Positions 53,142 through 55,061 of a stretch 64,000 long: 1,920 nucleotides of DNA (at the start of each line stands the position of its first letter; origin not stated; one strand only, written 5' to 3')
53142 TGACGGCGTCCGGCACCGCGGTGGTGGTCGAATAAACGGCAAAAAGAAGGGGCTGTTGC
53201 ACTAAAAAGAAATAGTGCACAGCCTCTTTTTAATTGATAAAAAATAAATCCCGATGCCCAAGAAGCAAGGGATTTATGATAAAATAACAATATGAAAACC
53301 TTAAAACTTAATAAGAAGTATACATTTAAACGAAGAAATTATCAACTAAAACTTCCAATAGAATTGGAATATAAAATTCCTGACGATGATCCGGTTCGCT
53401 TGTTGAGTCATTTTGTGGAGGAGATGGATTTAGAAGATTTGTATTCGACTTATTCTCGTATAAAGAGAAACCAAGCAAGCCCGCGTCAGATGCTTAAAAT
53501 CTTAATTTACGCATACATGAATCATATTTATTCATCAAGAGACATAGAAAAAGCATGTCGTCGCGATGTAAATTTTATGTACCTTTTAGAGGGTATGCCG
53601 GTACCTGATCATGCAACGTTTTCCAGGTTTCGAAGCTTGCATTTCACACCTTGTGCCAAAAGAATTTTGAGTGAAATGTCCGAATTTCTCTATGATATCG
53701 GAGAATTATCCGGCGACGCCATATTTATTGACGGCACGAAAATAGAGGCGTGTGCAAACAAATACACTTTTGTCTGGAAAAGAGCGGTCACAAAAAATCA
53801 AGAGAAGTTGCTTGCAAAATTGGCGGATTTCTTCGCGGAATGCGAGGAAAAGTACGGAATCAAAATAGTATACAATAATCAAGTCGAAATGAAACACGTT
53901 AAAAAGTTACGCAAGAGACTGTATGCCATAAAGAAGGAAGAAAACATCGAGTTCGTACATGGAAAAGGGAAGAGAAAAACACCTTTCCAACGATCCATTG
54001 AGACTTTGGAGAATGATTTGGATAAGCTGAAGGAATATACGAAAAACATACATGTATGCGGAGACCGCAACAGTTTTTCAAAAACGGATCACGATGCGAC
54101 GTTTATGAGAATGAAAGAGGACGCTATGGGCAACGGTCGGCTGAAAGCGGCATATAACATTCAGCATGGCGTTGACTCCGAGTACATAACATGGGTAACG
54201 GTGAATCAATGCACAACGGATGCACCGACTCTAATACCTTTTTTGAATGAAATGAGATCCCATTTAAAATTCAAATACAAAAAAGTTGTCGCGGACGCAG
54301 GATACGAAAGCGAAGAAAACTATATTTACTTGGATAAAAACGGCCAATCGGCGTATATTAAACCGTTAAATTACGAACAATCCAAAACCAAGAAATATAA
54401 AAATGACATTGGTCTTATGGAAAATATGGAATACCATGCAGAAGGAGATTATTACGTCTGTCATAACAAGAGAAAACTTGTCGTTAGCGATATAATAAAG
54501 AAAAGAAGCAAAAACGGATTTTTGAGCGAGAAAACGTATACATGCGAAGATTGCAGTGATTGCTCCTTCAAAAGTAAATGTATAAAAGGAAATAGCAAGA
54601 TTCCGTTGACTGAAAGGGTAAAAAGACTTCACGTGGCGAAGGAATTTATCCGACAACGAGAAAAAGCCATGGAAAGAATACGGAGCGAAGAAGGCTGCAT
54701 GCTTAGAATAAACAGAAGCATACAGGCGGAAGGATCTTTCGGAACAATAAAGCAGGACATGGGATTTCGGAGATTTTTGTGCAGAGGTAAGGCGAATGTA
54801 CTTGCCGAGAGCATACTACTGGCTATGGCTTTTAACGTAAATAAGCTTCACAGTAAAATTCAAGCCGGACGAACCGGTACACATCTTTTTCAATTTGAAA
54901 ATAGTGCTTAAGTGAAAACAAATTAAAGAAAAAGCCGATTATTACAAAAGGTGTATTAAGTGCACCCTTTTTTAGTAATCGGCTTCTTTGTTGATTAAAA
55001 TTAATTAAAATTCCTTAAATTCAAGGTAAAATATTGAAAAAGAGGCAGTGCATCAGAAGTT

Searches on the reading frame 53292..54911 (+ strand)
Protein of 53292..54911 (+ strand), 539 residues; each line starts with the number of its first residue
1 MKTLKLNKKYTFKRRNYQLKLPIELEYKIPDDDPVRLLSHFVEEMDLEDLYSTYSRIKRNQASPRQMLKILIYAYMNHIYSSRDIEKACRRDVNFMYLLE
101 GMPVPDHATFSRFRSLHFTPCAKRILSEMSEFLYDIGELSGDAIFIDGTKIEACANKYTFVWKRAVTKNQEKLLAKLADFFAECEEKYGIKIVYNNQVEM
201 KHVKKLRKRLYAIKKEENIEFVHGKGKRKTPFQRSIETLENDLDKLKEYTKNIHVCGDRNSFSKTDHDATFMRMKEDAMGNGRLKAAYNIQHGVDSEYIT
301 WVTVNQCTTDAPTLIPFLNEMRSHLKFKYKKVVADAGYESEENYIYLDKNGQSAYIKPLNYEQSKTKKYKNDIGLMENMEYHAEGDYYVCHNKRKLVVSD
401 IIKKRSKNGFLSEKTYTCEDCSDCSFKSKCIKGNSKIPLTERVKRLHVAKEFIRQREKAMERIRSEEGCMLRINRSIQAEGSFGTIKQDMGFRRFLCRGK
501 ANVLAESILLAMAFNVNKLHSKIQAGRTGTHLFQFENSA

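Call 22: search_protein_families(library=pfam, proteins=[window:53292-54911:+], max_evalue=0.001)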
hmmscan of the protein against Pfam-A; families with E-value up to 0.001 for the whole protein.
window:53292-54911:+ (539 aa): 3 families
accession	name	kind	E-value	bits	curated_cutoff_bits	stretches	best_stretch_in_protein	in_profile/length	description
PF13751.12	DDE_Tnp_1_6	-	6.4e-24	85.1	25.1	1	389-520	1-125/125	Transposase DDE domain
PF05598.16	DUF772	-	4.2e-19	68.8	23.1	1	59-128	2-73/74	Transposase domain (DUF772)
PF01609.27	DDE_Tnp_1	-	2.7e-17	63.6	23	1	264-515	6-199/200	Transposase DDE domain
